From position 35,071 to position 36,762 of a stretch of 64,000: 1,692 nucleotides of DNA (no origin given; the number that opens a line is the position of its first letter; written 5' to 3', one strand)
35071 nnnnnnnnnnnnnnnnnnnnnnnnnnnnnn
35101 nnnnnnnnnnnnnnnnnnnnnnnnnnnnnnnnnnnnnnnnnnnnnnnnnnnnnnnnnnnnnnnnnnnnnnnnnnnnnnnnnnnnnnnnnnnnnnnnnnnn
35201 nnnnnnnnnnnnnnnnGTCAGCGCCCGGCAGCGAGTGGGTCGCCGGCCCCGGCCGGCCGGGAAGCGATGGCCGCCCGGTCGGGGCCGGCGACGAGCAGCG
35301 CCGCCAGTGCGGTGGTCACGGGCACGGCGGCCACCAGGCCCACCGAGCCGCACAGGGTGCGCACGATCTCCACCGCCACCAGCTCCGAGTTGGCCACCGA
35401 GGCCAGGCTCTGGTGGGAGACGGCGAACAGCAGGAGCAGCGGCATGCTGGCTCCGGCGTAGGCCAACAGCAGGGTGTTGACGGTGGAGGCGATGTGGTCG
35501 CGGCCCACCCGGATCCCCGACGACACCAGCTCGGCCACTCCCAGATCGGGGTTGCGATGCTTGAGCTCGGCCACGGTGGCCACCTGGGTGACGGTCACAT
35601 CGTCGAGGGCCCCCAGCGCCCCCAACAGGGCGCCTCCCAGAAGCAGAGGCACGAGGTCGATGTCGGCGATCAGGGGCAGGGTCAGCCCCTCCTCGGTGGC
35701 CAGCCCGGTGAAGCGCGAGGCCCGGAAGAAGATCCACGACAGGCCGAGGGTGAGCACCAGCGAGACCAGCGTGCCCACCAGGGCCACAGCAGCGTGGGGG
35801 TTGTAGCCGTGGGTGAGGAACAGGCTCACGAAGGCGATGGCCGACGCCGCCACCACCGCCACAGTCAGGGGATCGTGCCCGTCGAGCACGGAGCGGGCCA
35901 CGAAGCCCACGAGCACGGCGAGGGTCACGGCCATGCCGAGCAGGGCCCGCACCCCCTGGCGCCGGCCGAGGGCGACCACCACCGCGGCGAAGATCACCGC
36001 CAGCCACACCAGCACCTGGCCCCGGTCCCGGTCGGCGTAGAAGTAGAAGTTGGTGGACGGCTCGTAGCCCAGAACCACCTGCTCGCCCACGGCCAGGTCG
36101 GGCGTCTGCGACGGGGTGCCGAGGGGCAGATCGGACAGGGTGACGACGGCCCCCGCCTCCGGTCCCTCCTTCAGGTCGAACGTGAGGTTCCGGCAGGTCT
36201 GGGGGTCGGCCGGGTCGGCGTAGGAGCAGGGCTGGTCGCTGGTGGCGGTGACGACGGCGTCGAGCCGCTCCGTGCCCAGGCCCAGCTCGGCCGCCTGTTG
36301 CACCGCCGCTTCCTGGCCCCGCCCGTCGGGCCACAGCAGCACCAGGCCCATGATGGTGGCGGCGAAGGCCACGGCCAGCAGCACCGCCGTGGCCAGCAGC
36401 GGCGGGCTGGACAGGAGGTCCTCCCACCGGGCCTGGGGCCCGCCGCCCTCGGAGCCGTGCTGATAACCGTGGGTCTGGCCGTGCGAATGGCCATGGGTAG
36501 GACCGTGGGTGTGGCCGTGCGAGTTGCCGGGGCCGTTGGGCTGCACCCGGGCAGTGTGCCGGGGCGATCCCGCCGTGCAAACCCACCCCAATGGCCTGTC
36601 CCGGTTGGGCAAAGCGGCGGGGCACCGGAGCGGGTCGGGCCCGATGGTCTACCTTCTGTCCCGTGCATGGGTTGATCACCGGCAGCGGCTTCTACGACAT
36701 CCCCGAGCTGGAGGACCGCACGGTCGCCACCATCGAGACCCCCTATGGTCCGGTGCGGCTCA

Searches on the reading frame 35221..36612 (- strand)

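Call 11: search_protein_families(library=pfam, proteins=[window:35221-36612:-], max_evalue=0.001)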
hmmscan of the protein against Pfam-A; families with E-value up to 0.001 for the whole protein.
window:35221-36612:- (464 aa): 1 family
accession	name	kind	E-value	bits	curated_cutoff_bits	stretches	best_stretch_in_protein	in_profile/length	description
PF07907.16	YibE_F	-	3.2e-70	236.8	27.2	1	201-438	1-240/241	YibE/F-like protein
